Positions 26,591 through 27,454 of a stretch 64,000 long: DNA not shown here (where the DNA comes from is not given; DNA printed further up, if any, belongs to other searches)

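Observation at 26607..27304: MT-A70 (DPPW) adenine methyltransferase divergently paired with the Cas13a-like gene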

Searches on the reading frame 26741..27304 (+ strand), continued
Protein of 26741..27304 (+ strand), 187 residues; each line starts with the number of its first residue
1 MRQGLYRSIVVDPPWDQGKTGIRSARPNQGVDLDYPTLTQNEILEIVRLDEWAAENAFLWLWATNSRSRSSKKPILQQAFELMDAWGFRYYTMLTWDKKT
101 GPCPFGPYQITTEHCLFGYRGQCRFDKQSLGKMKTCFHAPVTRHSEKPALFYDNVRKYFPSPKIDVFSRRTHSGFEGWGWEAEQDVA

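Call 24: find_encoding_contigs(protein=P0002, flank=10000, max_places=3)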
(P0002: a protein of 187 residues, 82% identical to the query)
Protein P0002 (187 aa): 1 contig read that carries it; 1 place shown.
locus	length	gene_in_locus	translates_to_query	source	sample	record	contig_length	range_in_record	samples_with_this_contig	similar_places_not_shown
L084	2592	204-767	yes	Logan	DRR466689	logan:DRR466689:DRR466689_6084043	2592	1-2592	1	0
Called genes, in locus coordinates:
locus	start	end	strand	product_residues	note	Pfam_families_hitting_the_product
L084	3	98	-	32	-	?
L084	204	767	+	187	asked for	PF05063:MT-A70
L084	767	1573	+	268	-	PF01555:N6_N4_Mtase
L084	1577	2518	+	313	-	PF13391:HNH_2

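Call 26: find_related_loci(query=A2, collection=metagenome_contigs, flank=8000)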
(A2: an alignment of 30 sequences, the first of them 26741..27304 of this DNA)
Query A2 (187 aa) in metagenome_contigs; peptide patterns used: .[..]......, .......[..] (x = any residue, [..] = any of these).
164 stretches matched a pattern; 33 encode a relative of the query (tblastn E <= 1e-3); 33 distinct loci.
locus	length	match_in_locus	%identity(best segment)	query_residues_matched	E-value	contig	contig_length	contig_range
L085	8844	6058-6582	64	6-181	1e-80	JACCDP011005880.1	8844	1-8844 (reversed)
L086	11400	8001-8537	62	2-181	8e-77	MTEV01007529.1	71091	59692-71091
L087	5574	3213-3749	58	3-181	9e-76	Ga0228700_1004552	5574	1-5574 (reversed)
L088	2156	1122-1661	59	1-181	3e-77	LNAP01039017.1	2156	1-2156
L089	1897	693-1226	59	3-181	1e-77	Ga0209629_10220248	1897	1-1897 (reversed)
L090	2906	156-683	59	6-181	4e-75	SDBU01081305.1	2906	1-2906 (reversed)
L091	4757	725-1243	57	6-179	2e-74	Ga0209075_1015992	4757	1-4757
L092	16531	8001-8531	57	4-181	6e-74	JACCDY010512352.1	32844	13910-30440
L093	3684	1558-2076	57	6-179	5e-74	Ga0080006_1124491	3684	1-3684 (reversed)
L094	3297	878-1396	58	6-179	5e-74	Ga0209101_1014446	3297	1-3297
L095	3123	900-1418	58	6-179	4e-74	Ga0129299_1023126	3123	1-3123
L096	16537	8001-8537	57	6-185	2e-73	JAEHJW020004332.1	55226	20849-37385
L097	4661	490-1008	57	6-179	2e-73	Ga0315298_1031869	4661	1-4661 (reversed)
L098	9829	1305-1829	60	6-181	6e-73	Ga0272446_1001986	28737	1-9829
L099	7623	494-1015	59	6-179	7e-73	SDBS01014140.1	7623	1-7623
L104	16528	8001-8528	58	6-181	5e-72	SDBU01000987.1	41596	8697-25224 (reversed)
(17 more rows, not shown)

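Call 27: find_related_loci(query=A2, collection=viral_contigs, flank=8000)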
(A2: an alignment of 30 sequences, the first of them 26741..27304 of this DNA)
Query A2 (187 aa) in viral_contigs; peptide patterns used: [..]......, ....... (x = any residue, [..] = any of these).
22 stretches matched a pattern; 1 encode a relative of the query (tblastn E <= 1e-3); 1 distinct loci.
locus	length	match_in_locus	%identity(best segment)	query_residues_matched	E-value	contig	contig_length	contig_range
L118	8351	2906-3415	29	9-184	3e-17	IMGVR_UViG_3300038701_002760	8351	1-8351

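Call 33: search_protein_families(library=pfam, proteins=[L087:3799-4494:+, L092:8548-9261:+, L087:2807-3106:+, L090:767-1351:+, L099:1129-1689:+, L104:8653-9243:+, L096:8773-9285:+, L098:1893-3692:+, L093:2337-3494:+, L001:9105-11237:+], max_evalue=0.01)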
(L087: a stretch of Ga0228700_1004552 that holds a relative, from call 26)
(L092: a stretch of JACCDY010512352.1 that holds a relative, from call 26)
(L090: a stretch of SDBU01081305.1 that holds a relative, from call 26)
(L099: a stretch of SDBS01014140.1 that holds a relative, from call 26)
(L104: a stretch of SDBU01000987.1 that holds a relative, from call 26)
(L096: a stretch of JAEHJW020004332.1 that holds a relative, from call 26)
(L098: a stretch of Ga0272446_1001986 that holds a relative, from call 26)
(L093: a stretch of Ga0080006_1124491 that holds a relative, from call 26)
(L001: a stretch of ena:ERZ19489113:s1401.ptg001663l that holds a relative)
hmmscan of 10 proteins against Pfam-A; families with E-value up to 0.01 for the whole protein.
L087:3799-4494:+ (231 aa): 0 families

L092:8548-9261:+ (237 aa): 0 families

L087:2807-3106:+ (99 aa): 0 families

L090:767-1351:+ (194 aa): 0 families

L099:1129-1689:+ (186 aa): 0 families

L104:8653-9243:+ (196 aa): 0 families

L096:8773-9285:+ (170 aa): 0 families

L098:1893-3692:+ (599 aa): 3 families
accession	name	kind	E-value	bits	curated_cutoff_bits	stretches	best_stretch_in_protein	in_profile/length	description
PF00999.27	Na_H_Exchanger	-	2.1e-64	218.2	26.2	1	17-379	3-370/375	Sodium/hydrogen exchanger, transmembrane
PF02254.24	TrkA_N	-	5.6e-25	88.3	23.8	1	413-527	1-115/116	TrkA-N domain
PF01370.27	Epimerase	-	0.0037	17.1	20.9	1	413-470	2-59/240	NAD dependent epimerase/dehydratase family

L093:2337-3494:+ (385 aa): 5 families
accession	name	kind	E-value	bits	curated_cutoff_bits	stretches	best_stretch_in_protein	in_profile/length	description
PF07728.20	AAA_5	-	1.2e-05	25.8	22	1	63-155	4-85/139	AAA domain (dynein-related subfamily)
PF00004.35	AAA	-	0.00014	22.7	21.2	1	63-152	3-73/131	ATPase family associated with various cellular activities (AAA)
PF13401.12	AAA_22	-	0.006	17.3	27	0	63-147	10-95/130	AAA domain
PF13238.12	AAA_18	-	0.0081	17.1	29.4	0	63-157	3-92/128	AAA domain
PF13191.12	AAA_16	-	0.0083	17.1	32.6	0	55-160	21-156/167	AAA ATPase domain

L001:9105-11237:+ (710 aa): 1 family
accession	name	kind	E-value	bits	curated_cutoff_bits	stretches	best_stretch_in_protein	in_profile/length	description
PF01294.23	Ribosomal_L13e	-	0.0003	21.2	24.9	1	644-698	41-99/180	Ribosomal protein L13e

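Call 34: search_protein_families(library=padloc, proteins=[L087:3799-4494:+, L092:8548-9261:+, L090:767-1351:+, L099:1129-1689:+, L104:8653-9243:+, L096:8773-9285:+, L084:1577-2518:+, L084:767-1573:+, L087:2807-3106:+], max_evalue=0.01)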
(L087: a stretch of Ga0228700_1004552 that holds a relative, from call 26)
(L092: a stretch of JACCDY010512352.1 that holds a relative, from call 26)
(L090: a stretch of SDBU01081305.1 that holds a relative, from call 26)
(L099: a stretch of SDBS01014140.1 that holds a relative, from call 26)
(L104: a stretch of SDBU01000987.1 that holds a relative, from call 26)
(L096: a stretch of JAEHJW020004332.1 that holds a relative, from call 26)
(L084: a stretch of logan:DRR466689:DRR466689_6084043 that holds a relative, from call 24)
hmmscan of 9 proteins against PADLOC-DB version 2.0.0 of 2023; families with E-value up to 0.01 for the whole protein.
L087:3799-4494:+ (231 aa): 0 families

L092:8548-9261:+ (237 aa): 0 families

L090:767-1351:+ (194 aa): 0 families

L099:1129-1689:+ (186 aa): 0 families

L104:8653-9243:+ (196 aa): 0 families

L096:8773-9285:+ (170 aa): 0 families

L084:1577-2518:+ (313 aa): 2 families
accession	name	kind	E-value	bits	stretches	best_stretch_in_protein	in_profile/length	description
PDLC04132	HNH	-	1.1e-15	55.5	1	169-311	132-272/286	-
PDLC03546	HNH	-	0.00023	18.3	1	193-306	160-272/282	Type II restriction enzyme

L084:767-1573:+ (268 aa): 67 families (the best 25 are shown)
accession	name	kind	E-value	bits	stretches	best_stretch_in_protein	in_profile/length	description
PDLC03353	MTase_II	-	1.2e-35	121.3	2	125-267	21-150/260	Type II methyltransferase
PDLC03363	MTase_II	-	2e-29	100.9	1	6-265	27-291/294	Type II methyltransferase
PDLC03350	MTase_II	-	3.5e-29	100.2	2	8-97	209-296/312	Type II methyltransferase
PDLC03391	MTase_II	-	2.2e-25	87.1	1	30-266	141-379/381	Type II methyltransferase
PDLC03387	MTase_II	-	3.9e-24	83.3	2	3-97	185-276/289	Type II methyltransferase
PDLC03283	MTase_II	-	6.2e-23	79.6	2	118-267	10-162/352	Type II methyltransferase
PDLC03371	MTase_II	-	1.7e-18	65.1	1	31-100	188-256/260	Type II methyltransferase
PDLC03299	MTase_II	-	1.3e-13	49.1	1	30-100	192-261/296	Type II methyltransferase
PDLC03295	MTase_II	-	9.3e-13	46.3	1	31-92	201-262/292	Type II methyltransferase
PDLC03284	MTase_II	-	2.3e-12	44.9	2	4-153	63-221/361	Type II methyltransferase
PDLC03260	MTase_II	-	2.8e-12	44.2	1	5-95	218-304/349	Type II methyltransferase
PDLC03224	MTase_II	-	5.8e-12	43.3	1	37-88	76-127/481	Type II methyltransferase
PDLC03246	MTase_II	-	6.4e-12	43.3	1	32-93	303-363/376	Type II methyltransferase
PDLC03339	MTase_II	-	1.5e-11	41.7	1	31-88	207-263/399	Type II methyltransferase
PDLC03229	MTase_II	-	1.6e-11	41.6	1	32-96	337-400/436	Type II methyltransferase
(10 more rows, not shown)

L087:2807-3106:+ (99 aa): 0 families

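Call 45: find_encoding_contigs(protein=P0019, flank=5000, max_places=3)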
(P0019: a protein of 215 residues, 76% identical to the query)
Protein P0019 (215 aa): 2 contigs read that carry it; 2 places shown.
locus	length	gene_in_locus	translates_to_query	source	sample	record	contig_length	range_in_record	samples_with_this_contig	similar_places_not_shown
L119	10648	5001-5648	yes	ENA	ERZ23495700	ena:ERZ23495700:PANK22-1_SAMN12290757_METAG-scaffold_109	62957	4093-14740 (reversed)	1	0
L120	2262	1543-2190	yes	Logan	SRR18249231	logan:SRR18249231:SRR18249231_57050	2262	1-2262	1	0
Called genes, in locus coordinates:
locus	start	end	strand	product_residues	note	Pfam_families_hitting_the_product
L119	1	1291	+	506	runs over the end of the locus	PF13541:ChlI, PF00158:Sigma54_activat (faint), PF01078:Mg_chelatase, PF07728:AAA_5, PF00493:MCM (weak), PF13335:Mg_chelatase_C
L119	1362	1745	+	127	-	PF04379:DUF525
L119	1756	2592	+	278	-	PF00149:Metallophos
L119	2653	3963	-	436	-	PF00303:Thymidylat_synt, PF00186:DHFR_1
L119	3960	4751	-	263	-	PF01790:LGT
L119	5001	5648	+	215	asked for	PF05063:MT-A70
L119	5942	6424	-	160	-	PF00578:AhpC-TSA, PF08534:Redoxin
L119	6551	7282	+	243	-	PF00106:adh_short, PF08659:KR (weak), PF13561:adh_short_C2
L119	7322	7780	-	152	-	PF01288:HPPK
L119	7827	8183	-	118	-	PF02152:FolB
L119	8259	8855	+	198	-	PF02660:G3P_acyltransf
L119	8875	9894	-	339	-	PF00814:TsaD, PF22521:HypF_C_2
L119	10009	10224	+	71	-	PF01165:Ribosomal_S21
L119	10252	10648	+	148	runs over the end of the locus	PF09424:YqeY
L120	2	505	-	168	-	?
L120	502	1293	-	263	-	PF01790:LGT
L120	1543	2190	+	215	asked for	PF05063:MT-A70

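Call 46: find_encoding_contigs(protein=P0033, flank=5000, max_places=2)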
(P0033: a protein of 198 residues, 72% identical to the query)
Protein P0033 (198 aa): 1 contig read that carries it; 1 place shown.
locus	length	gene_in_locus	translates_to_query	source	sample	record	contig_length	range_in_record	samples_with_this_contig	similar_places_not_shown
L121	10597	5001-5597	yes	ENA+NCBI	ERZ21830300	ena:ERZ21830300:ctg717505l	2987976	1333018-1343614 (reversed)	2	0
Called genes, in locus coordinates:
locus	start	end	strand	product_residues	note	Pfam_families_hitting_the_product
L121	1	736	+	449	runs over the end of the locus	PF01554:MatE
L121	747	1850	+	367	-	PF01032:FecCD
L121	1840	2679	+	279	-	PF00005:ABC_tran, PF02463:SMC_N (weak), PF13304:AAA_21 (weak)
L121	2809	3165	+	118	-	PF00903:Glyoxalase, PF18029:Glyoxalase_6 (weak)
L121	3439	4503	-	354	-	PF02126:PTE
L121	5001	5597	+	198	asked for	PF05063:MT-A70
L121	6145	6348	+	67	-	-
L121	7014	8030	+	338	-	PF00296:Bac_luciferase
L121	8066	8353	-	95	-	PF03960:ArsC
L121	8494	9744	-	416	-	PF05977:MFS_3, PF07690:MFS_1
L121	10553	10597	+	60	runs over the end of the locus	-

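Call 47: find_encoding_contigs(protein=P0050, flank=5000, max_places=2)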
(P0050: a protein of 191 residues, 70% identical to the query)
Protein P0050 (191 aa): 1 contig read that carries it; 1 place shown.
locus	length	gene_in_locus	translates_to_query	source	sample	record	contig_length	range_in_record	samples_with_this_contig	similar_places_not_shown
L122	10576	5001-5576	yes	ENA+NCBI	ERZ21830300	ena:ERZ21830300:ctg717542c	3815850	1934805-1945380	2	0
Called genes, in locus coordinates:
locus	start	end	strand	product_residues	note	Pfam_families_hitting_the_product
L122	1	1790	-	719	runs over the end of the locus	PF00583:Acetyltransf_1, PF13673:Acetyltransf_10 (weak), PF13508:Acetyltransf_7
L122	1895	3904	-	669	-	PF20473:MmeI_Mtase, PF20466:MmeI_TRD, PF20467:MmeI_C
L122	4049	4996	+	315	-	PF12760:Zn_ribbon_IS1595 (weak), PF12762:DDE_Tnp_IS1595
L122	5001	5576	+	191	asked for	PF05063:MT-A70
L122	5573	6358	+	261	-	PF01555:N6_N4_Mtase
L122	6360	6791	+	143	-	-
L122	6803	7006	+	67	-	-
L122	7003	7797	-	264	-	PF20464:MmeI_N, PF20465:MmeI_hel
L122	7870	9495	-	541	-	PF00501:AMP-binding, PF13193:AMP-binding_C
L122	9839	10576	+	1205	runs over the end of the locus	PF05378:Hydant_A_N, PF01968:Hydantoinase_A, PF19278:Hydant_A_C, PF02538:Hydantoinase_B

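Call 60: predict_structure(alignment_id=A2)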
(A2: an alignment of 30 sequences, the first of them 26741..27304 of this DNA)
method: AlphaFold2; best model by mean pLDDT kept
length: 187 residues; sequences in the alignment: 30
mean_pLDDT: 76.3   pTM: 0.77
mean pLDDT of the five models: 76.3, 73.7, 73.6, 72.9, 70.9
residues with pLDDT >= 90: 67; 70-90: 49; 50-70: 52; < 50: 19
segments of 3 or more residues with pLDDT < 50: 30-33, 107-109, 185-187
pLDDT, mean of each block of 10 residues (from residue 1): 88 81 50 70 93 94 90 94 95 71 51 83 69 50 61 86 86 81 50
secondary structure, 60 per line:
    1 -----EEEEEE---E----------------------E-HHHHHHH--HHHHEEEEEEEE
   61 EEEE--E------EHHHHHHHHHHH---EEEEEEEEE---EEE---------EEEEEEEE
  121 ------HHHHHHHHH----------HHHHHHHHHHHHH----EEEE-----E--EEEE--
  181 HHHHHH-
elements in order: E6-11 H40-46 H49-52 E53-64 H75-85 E89-97 E101-103 E113-120 H127-135 H146-158 E163-166 E175-178 H181-186

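Call 63: fold_search(model_id=the predicted structure, library=pdb)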
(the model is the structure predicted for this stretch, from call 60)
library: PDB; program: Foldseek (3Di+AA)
matches with E <= 10: 522; with E <= 0.001: 129
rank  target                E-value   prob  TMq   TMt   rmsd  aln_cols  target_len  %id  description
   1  7rx7_A                1.0e-09  1.00  0.58  0.53   6.2       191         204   21  Structure of METTL3-METTL14(R298P) mutant methyltransferase complex (released 2022-11-09)
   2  5k7u_A                2.9e-09  1.00  0.56  0.51   6.5       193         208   20  Crystal structure of the catalytic domains of Mettl3/Mettl14 complex with SAM (released 2016-07-06)
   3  9u9e_A                3.5e-09  1.00  0.55  0.44   7.2       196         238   22  Cryo-EM structure of hemimethylated DNA-bound Tetrahymena DNA methyltransferase complex MTA1c (released 2025-11-05)
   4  5il1_A                4.2e-09  1.00  0.57  0.54   6.1       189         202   20  Crystal structure of SAM-bound METTL3-METTL14 complex (released 2016-05-25)
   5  7o29_A                5.1e-09  1.00  0.58  0.54   5.4       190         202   20  Crystal structure of the human METTL3-METTL14 complex bound to Compound 20 (ADO_AD_044) (released 2021-09-01)
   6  8bn8_AAA              5.4e-09  1.00  0.57  0.53   5.6       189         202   20  METTL3-METTL14 heterodimer bound to the SAM competitive small molecule inhibitor STM3006 (released 2023-09-20)
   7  5k7w_A                6.1e-09  1.00  0.59  0.55   6.0       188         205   22  Crystal structure of the catalytic domain of Mettl3/Mettl14 complex with SAH (released 2016-07-06)
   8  5il0_A                6.1e-09  1.00  0.58  0.52   6.1       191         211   21  Crystal structural of the METTL3-METTL14 complex for N6-adenosine methylation (released 2016-05-25)
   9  7o2i_A                1.1e-08  1.00  0.60  0.57   4.8       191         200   24  METTL3-METTL14 heterodimer bound to the SAM competitive small molecule inhibitor STM2457 (released 2021-04-14)
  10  7oeg_A                1.1e-08  1.00  0.58  0.55   5.8       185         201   22  Crystal structure of the human METTL3-METTL14 complex with compound UOZ040b (released 2021-10-20)
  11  7dpe_A                1.3e-08  1.00  0.55  0.33   6.1       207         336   21  RNA methyltransferase METTL4 (released 2021-12-22)
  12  7rx6_A                1.9e-08  1.00  0.56  0.52   6.6       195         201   19  Structure of METTL3-METTL14(R298C) mutant methyltransferase complex (released 2022-11-09)
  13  5k7m_B                2.8e-08  1.00  0.62  0.43   5.9       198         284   20  Crystal structure of the catalytic domains of Mettl3/Mettl14 complex (released 2016-07-06)
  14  9g4u_A                2.8e-08  1.00  0.56  0.51   6.5       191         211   20  Crystal structure of the human METTL3-METTL14 in complex with small molecule inhibitor Compound 31 (released 2025-02-12)
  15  7o2f_A                3.0e-08  1.00  0.58  0.54   5.8       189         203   21  Crystal structure of the human METTL3-METTL14 complex bound to Compound 22 (UZH2) (released 2021-09-01)
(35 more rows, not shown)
